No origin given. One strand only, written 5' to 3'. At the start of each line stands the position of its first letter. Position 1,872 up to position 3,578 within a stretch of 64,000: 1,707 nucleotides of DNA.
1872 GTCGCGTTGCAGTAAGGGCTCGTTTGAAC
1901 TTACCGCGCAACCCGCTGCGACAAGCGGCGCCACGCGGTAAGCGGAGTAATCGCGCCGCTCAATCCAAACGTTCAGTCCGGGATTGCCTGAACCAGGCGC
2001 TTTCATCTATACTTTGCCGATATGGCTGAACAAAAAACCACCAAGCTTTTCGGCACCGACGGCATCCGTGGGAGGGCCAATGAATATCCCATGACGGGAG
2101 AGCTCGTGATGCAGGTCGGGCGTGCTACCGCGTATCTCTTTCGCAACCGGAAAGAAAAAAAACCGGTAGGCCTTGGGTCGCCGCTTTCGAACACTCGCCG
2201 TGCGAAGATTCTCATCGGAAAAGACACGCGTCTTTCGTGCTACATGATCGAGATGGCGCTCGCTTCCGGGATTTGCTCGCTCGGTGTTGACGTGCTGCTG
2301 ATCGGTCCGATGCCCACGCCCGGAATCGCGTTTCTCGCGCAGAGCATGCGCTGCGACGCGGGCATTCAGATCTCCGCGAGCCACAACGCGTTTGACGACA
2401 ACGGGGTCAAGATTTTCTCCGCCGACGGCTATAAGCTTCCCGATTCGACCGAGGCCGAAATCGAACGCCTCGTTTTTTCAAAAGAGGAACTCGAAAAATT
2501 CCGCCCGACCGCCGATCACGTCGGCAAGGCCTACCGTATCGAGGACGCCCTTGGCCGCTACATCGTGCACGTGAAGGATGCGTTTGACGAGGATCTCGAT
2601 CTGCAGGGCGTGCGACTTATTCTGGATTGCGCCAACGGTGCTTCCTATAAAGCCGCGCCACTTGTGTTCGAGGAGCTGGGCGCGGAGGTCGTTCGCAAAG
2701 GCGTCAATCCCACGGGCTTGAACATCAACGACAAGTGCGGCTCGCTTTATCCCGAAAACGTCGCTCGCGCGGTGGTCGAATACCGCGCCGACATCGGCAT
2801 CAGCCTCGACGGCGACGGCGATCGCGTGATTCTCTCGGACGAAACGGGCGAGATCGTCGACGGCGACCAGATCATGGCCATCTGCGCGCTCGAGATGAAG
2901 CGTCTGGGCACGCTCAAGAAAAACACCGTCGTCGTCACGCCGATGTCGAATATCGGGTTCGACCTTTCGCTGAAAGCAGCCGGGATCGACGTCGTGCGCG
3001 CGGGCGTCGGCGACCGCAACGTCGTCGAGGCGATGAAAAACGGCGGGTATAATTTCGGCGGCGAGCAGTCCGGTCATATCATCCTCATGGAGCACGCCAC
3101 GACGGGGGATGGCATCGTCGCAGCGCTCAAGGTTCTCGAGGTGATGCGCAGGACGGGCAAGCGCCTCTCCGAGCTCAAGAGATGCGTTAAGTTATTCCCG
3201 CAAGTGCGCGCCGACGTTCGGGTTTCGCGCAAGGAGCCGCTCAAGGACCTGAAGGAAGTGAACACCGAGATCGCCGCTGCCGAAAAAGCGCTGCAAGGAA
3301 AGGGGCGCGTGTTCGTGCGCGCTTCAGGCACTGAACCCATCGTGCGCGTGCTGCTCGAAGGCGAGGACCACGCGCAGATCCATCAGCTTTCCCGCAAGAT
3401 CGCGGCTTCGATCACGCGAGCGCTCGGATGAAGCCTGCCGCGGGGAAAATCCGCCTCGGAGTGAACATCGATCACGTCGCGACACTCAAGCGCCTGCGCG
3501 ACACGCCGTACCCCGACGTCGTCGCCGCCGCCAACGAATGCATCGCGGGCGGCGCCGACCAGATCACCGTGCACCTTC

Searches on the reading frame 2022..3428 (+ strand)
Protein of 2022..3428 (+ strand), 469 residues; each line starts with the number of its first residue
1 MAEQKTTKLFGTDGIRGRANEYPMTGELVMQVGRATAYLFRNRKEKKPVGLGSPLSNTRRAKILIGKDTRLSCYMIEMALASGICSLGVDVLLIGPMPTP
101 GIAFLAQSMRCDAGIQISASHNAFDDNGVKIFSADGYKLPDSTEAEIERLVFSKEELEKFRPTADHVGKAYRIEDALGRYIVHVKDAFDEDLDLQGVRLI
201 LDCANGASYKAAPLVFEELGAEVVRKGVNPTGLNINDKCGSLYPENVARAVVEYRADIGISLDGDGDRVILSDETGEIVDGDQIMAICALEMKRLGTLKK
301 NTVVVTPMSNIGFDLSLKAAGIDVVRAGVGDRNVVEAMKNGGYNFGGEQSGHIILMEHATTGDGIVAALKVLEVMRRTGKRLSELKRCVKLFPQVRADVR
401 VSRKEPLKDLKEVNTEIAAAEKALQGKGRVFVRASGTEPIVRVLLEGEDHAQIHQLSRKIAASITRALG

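Call 60: search_protein_families(library=pfam, proteins=[window:2022-3428:+], max_evalue=0.00001)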
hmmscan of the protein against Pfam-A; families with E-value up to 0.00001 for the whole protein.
window:2022-3428:+ (469 aa): 4 families
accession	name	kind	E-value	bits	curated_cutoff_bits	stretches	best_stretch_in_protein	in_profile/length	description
PF02878.22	PGM_PMM_I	-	1.3e-39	135.4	22.5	1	8-156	2-136/138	Phosphoglucomutase/phosphomannomutase, alpha/beta/alpha domain I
PF02880.22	PGM_PMM_III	-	1.6e-36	125.4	20.7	1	280-387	1-110/115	Phosphoglucomutase/phosphomannomutase, alpha/beta/alpha domain III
PF00408.26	PGM_PMM_IV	-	5.8e-16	58.8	23.1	1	399-462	4-67/68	Phosphoglucomutase/phosphomannomutase, C-terminal domain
PF02879.22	PGM_PMM_II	-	4.9e-12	46.7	29.3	1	179-276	2-103/103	Phosphoglucomutase/phosphomannomutase, alpha/beta/alpha domain II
